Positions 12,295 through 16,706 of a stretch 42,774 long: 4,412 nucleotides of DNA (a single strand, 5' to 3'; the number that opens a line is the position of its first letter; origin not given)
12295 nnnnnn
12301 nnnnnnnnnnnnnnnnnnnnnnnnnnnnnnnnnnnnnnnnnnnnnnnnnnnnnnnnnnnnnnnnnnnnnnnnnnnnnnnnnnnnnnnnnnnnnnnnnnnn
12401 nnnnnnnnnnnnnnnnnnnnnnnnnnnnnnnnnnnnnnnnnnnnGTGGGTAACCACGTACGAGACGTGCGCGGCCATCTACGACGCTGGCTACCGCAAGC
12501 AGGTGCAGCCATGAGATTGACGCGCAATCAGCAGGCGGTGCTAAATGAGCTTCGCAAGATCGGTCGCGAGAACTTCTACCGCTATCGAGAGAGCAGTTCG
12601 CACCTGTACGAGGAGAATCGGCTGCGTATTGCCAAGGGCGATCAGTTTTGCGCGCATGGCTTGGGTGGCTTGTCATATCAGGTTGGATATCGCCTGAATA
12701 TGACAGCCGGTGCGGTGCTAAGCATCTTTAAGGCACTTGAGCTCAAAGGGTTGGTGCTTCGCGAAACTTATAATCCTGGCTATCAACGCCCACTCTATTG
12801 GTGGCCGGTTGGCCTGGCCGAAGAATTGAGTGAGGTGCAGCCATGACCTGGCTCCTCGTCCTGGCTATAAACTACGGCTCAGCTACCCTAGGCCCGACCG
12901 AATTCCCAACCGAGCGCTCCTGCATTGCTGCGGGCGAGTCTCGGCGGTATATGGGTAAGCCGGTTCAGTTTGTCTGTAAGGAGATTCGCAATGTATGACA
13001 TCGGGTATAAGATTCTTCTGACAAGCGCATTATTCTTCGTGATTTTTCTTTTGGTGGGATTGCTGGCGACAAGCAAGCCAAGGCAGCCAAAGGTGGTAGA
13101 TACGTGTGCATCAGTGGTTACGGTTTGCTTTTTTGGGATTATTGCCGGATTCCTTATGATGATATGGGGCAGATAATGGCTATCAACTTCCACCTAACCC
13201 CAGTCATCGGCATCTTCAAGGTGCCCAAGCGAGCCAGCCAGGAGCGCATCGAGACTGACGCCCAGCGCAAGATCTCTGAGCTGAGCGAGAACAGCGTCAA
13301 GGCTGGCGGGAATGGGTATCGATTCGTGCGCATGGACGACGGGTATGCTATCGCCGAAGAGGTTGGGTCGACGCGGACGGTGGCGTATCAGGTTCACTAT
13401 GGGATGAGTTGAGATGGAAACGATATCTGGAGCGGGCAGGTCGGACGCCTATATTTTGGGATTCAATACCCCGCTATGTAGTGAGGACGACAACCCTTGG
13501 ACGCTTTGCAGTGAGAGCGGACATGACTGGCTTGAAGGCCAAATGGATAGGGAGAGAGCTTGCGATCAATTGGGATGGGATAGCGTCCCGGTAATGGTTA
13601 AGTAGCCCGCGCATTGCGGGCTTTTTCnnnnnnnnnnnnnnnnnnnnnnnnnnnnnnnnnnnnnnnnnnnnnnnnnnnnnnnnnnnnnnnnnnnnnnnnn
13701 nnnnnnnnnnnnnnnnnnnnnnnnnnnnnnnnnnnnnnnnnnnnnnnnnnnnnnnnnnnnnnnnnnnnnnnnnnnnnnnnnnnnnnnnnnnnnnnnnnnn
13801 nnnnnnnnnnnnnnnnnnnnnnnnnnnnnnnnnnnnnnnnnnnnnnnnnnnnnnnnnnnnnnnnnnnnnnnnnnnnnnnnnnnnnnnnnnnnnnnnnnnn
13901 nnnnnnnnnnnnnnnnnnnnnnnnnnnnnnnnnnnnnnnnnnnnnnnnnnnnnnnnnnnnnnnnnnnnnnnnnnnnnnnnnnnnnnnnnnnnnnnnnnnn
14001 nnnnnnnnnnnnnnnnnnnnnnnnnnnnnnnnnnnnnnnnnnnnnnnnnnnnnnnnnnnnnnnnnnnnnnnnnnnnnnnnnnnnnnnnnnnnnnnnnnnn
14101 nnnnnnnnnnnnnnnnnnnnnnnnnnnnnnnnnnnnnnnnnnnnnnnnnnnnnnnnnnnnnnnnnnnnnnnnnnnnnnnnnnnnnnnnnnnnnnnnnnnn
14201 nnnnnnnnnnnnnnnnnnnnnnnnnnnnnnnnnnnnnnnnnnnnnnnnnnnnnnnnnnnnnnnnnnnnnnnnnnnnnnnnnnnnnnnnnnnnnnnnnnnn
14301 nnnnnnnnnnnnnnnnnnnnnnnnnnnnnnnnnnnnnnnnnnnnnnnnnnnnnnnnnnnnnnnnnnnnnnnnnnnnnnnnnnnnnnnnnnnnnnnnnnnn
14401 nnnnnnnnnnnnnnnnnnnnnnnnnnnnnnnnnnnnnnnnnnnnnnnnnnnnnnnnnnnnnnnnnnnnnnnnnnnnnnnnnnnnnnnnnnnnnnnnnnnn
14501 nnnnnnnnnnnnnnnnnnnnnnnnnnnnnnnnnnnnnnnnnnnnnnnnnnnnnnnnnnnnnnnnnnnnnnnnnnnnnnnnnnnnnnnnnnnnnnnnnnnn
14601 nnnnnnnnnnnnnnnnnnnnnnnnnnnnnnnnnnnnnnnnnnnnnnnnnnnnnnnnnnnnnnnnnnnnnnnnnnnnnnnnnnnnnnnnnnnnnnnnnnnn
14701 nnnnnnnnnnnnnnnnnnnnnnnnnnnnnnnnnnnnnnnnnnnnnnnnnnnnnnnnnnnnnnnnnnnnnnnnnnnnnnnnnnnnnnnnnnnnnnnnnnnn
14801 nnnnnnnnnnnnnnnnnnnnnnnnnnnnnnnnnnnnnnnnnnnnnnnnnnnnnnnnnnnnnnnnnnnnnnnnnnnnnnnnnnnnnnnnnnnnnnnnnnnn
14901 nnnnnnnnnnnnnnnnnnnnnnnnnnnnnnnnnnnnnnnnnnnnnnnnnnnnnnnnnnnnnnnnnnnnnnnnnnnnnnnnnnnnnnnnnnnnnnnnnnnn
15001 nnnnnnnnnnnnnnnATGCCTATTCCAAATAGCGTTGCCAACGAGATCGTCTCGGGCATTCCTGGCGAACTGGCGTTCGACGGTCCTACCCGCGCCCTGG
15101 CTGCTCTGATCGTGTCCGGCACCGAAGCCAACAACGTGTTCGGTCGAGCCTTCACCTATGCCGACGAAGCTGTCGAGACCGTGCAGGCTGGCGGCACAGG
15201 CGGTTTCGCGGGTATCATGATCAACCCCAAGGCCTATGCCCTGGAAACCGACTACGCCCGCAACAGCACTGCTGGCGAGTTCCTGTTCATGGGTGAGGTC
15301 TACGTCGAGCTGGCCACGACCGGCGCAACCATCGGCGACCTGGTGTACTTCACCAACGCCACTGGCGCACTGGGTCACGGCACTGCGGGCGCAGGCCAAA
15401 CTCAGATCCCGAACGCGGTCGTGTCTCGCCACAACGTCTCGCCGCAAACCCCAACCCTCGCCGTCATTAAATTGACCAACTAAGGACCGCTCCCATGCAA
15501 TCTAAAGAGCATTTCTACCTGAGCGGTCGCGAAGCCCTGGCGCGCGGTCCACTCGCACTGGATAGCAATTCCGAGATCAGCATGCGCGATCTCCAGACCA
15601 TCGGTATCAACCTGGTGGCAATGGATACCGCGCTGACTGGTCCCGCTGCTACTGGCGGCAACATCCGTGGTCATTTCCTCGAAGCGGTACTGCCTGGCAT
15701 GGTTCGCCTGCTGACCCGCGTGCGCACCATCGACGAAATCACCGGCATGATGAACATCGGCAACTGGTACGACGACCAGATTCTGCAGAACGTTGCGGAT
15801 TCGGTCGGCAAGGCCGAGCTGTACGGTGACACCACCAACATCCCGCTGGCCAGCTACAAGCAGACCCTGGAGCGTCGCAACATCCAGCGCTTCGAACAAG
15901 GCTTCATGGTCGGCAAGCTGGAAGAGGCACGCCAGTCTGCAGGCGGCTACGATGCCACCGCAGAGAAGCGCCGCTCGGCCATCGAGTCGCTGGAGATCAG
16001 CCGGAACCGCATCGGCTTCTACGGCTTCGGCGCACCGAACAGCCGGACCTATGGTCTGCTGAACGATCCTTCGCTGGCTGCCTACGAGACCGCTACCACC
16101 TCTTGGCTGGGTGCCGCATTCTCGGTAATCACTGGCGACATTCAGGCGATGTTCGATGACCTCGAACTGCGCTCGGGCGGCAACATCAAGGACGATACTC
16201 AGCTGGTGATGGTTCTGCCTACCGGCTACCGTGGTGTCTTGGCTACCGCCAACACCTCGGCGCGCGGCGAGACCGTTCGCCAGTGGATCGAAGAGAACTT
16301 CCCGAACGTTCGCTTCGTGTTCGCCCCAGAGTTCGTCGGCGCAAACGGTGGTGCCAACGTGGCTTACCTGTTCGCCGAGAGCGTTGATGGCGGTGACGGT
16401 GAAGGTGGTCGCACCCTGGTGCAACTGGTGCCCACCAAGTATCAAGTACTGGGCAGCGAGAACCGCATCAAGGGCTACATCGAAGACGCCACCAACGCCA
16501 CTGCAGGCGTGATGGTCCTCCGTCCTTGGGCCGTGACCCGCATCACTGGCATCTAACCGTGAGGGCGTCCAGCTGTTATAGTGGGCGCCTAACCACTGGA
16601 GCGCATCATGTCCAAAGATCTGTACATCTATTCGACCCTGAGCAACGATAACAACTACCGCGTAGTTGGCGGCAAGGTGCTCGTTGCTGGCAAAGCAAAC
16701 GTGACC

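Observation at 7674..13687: About 6 kb accessory island splitting the head-morphogenesis module at the Mu-F / scaffold junction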

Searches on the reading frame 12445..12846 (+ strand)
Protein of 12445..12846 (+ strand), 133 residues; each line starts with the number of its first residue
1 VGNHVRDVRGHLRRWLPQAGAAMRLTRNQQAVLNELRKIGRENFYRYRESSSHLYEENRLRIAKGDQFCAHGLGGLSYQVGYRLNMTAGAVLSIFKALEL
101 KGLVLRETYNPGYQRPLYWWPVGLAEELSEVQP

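Call 7: search_protein_families(library=phrogs, proteins=[window:12445-12846:+], max_evalue=0.01)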
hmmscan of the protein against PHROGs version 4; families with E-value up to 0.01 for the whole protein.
window:12445-12846:+ (133 aa): 0 families

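Call 29: search_protein_families(library=pfam, proteins=[window:12511-12846:+], max_evalue=1)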
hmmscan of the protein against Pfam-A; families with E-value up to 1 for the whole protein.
window:12511-12846:+ (111 aa): 3 families
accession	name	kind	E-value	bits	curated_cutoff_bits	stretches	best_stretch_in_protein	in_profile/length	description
PF17782.7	DprA_WH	-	0.065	13.7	22.9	1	61-84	34-57/61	DprA winged helix domain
PF01726.22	LexA_DNA_bind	-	0.2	11.9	23.7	0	57-85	30-59/65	LexA DNA binding domain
PF13412.12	HTH_24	-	0.23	11.5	21.9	0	61-82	26-47/48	Winged helix-turn-helix DNA-binding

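Call 106: search_solved_structures(query=window:12511-12843:+, max_evalue=10)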
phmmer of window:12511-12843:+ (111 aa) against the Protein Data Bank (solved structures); distinct sequences matched with E-value up to 10: 1.
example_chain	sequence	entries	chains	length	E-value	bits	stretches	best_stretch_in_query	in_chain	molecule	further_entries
3bdd_A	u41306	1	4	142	0.58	13.6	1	60-106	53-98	Regulatory protein MarR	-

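Call 113: search_protein_representatives(protein=window:12511-12843:+)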
Query: 111 residues. Proteins with E-value up to 0.001 (for the whole library): 17; up to 1e-10: 8; up to 1e-30: 1. The best 17 are listed.
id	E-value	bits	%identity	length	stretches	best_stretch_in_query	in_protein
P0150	1.3e-36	141.3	63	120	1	1-108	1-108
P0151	4.3e-28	113.9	51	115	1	1-105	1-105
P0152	1.1e-24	102.8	50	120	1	3-106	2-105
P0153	1.4e-21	92.9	48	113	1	1-107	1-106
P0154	1.9e-20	89.3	45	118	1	1-106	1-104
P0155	1.2e-19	86.7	58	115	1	1-80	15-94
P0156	4.2e-15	72.1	49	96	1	25-111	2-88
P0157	8.2e-14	67.9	42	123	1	3-107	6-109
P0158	3.4e-10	56.3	51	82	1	1-61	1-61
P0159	2.0e-09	53.8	65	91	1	62-107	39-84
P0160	2.9e-09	53.3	45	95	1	1-64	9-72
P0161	4.3e-08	49.5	49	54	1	1-53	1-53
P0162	4.3e-08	49.5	36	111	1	3-107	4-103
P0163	6.0e-07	45.8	40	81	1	1-60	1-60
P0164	2.8e-05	40.4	38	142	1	4-106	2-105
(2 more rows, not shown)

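Call 115: search_solved_structures(query=A6, max_evalue=10)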
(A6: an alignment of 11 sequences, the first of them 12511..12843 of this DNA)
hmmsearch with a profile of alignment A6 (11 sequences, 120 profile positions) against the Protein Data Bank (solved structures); distinct sequences matched with E-value up to 10: 32.
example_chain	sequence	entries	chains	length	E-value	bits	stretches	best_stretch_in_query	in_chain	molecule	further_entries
5tjj_A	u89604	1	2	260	0.0095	19.2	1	57-102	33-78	Transcriptional regulator, IclR family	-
3bj6_A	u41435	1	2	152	0.04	17.2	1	52-97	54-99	Transcriptional regulator, MarR family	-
3bdd_A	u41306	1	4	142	0.066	16.5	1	58-105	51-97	Regulatory protein MarR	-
4aih_A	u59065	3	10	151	0.077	16.3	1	56-91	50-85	TRANSCRIPTIONAL REGULATOR SLYA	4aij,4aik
7c0i_A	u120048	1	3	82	0.077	16.3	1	51-86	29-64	Double-stranded RNA-binding protein,Double-stranded RNA-specific adenosine deaminase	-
3u2r_A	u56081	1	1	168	0.081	16.2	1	47-91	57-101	Regulatory protein MarR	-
3q5f_A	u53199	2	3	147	0.19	15.1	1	56-94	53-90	Transcriptional regulator slyA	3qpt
8unf_E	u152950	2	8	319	0.19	15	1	43-112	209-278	Sliding-clamp-loader large subunit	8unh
3u5z_B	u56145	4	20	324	0.2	15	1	43-112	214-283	DNA polymerase accessory protein 44 | Sliding-clamp-loader large subunit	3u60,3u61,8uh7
2eth_A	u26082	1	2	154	0.21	14.9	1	57-90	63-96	transcriptional regulator, putative, Mar family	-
4hbl_A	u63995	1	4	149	0.22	14.9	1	57-91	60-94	Transcriptional regulator, MarR family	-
8uk9_B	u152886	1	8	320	0.23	14.8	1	43-112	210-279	Sliding-clamp-loader large subunit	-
3deu_A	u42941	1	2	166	0.24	14.7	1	56-94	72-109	Transcriptional regulator slyA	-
5hli_A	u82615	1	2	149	0.24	14.7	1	57-91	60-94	MarR family transcriptional regulator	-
5hlg_A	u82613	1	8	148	0.24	14.7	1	57-91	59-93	MarR family transcriptional regulator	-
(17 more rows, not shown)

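Call 116: find_encoding_contigs(protein=P0150, flank=6000, max_places=3)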
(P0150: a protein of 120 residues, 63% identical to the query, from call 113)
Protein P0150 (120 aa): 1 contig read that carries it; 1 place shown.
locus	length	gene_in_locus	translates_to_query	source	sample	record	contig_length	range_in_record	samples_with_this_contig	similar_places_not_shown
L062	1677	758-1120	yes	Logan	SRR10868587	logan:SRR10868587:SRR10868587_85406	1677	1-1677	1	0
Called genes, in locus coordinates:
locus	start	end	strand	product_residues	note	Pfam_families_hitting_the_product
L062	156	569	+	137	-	-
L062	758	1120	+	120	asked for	-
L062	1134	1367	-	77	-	-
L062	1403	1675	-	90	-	?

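Call 117: find_encoding_contigs(protein=P0151, flank=6000, max_places=2)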
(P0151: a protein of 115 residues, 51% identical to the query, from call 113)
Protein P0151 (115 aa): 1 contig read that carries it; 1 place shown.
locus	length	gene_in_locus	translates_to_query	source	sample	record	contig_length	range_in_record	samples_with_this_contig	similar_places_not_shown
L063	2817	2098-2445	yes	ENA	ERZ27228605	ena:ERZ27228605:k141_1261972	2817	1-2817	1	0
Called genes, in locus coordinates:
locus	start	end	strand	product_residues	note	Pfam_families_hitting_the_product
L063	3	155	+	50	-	?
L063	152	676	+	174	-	-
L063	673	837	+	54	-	-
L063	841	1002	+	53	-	-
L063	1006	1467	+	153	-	PF26207:Phage_phiTE_015 (weak)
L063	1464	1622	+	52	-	-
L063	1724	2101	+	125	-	PF12728:HTH_17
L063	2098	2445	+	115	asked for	-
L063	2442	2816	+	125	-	?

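Call 118: find_encoding_contigs(protein=P0152, flank=6000, max_places=2)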
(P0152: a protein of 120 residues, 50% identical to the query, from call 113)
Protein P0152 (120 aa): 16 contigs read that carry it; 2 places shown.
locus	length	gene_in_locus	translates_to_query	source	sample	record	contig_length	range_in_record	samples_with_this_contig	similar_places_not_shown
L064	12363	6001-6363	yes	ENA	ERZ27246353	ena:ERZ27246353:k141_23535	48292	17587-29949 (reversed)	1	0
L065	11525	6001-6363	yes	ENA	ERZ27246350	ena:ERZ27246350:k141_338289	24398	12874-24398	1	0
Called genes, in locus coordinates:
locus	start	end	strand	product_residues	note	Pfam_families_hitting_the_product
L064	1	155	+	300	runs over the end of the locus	PF01145:Band_7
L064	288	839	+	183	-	-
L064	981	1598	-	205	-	-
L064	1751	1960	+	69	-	-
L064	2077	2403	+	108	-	-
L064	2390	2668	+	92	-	-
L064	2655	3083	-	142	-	-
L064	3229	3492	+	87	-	PF03869:Arc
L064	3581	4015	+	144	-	PF07799:DUF1643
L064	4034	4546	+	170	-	-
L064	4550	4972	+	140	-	-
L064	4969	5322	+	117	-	-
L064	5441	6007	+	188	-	-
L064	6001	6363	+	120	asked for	-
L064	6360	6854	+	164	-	PF00583:Acetyltransf_1 (weak)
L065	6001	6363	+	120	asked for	-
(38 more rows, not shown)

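Call 119: find_encoding_contigs(protein=P0153, flank=6000, max_places=2)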
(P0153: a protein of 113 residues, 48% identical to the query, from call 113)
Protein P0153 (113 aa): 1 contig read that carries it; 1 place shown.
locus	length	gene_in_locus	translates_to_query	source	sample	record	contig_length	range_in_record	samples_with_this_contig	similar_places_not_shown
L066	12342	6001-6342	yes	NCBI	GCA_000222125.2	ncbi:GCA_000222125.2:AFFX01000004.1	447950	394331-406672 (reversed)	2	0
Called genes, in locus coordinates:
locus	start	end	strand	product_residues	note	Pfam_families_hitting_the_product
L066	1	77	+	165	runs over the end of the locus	PF05565:Sipho_Gp157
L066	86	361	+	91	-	PF00436:SSB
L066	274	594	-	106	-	-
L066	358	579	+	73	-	-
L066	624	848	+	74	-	-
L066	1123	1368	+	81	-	-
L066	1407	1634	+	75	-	-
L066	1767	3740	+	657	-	PF00145:DNA_methylase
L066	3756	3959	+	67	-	-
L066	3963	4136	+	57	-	-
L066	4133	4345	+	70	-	-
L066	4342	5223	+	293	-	-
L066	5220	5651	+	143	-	-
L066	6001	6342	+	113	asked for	-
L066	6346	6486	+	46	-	-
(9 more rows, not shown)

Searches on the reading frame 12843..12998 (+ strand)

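Call 7: search_protein_families(library=phrogs, proteins=[window:12843-12998:+], max_evalue=0.01)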
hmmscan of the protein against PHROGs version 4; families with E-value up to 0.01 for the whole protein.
window:12843-12998:+ (51 aa): 1 family
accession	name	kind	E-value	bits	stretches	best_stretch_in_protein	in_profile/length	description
phrog_5579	-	unknown function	0.0035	18.3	1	1-32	2-33/52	-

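Call 29: search_protein_families(library=pfam, proteins=[window:12843-12998:+], max_evalue=1)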
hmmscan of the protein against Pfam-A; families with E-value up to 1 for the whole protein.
window:12843-12998:+ (51 aa): 0 families

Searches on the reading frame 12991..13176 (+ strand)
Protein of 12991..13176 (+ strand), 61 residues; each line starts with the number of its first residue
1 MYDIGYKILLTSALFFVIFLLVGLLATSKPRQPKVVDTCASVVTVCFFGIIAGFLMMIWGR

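Call 29: search_protein_families(library=pfam, proteins=[window:12991-13176:+], max_evalue=1)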
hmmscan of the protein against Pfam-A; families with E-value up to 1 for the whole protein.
window:12991-13176:+ (61 aa): 4 families
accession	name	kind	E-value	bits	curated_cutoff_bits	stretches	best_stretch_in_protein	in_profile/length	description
PF17333.7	DEFB136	-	0.0039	17.5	30.7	1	36-58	6-28/51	Beta defensin 136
PF07332.16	Phage_holin_3_6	-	0.16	12.5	28.4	1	10-58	47-89/116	Putative Actinobacterial Holin-X, holin superfamily III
PF06570.16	DUF1129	-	0.2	11.7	29.1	1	9-58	82-130/207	Protein of unknown function (DUF1129)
PF09527.15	ATPase_gene1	-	1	9.9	26.6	0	11-26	31-46/54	Putative F0F1-ATPase subunit Ca2+/Mg2+ transporter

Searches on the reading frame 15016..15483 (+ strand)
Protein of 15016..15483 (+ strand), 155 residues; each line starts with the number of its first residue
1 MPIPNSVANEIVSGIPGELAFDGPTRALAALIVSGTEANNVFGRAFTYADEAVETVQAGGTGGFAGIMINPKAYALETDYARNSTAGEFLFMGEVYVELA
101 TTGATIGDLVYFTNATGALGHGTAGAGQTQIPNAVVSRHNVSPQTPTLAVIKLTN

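Call 5: search_protein_families(library=pfam, proteins=[window:15016-15483:+], max_evalue=0.01)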
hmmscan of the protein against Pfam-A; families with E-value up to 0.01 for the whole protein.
window:15016-15483:+ (155 aa): 2 families
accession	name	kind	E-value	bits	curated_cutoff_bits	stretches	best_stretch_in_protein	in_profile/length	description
PF22758.2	Phage_cement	-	1.6e-16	61.1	27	1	4-153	2-145/146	Structural cement protein (E217 gp24/Pam3 gp6)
PF23982.2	XM1_gp53_minor_capsid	-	1.2e-05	25.6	27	1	10-134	7-139/154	XM1 gp53 minor capsid protein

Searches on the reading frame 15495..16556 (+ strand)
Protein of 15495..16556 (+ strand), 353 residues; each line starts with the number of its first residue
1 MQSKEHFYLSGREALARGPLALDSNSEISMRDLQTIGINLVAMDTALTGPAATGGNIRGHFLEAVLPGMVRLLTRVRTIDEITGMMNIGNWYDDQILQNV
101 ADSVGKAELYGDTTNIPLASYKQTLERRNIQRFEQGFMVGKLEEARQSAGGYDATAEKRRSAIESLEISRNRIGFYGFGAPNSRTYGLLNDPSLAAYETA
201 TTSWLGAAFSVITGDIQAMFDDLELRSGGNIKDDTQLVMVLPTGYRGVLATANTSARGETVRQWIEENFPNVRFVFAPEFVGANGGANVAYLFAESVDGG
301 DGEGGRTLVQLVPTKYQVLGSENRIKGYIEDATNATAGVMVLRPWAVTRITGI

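Call 5: search_protein_families(library=pfam, proteins=[window:15495-16556:+], max_evalue=0.01)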
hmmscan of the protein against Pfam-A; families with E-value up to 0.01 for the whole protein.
window:15495-16556:+ (353 aa): 1 family
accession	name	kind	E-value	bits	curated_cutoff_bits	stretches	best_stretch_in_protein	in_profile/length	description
PF09950.15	Major_capside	-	4.7e-07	29.8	26.8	1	110-268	7-166/251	Major capsid protein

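Call 7: search_protein_families(library=phrogs, proteins=[window:15495-16556:+], max_evalue=0.01)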
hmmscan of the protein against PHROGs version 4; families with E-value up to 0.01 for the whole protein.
window:15495-16556:+ (353 aa): 1 family
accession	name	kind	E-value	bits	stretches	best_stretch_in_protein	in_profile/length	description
phrog_264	-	head and packaging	5.3e-53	181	1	42-353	15-321/321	major head protein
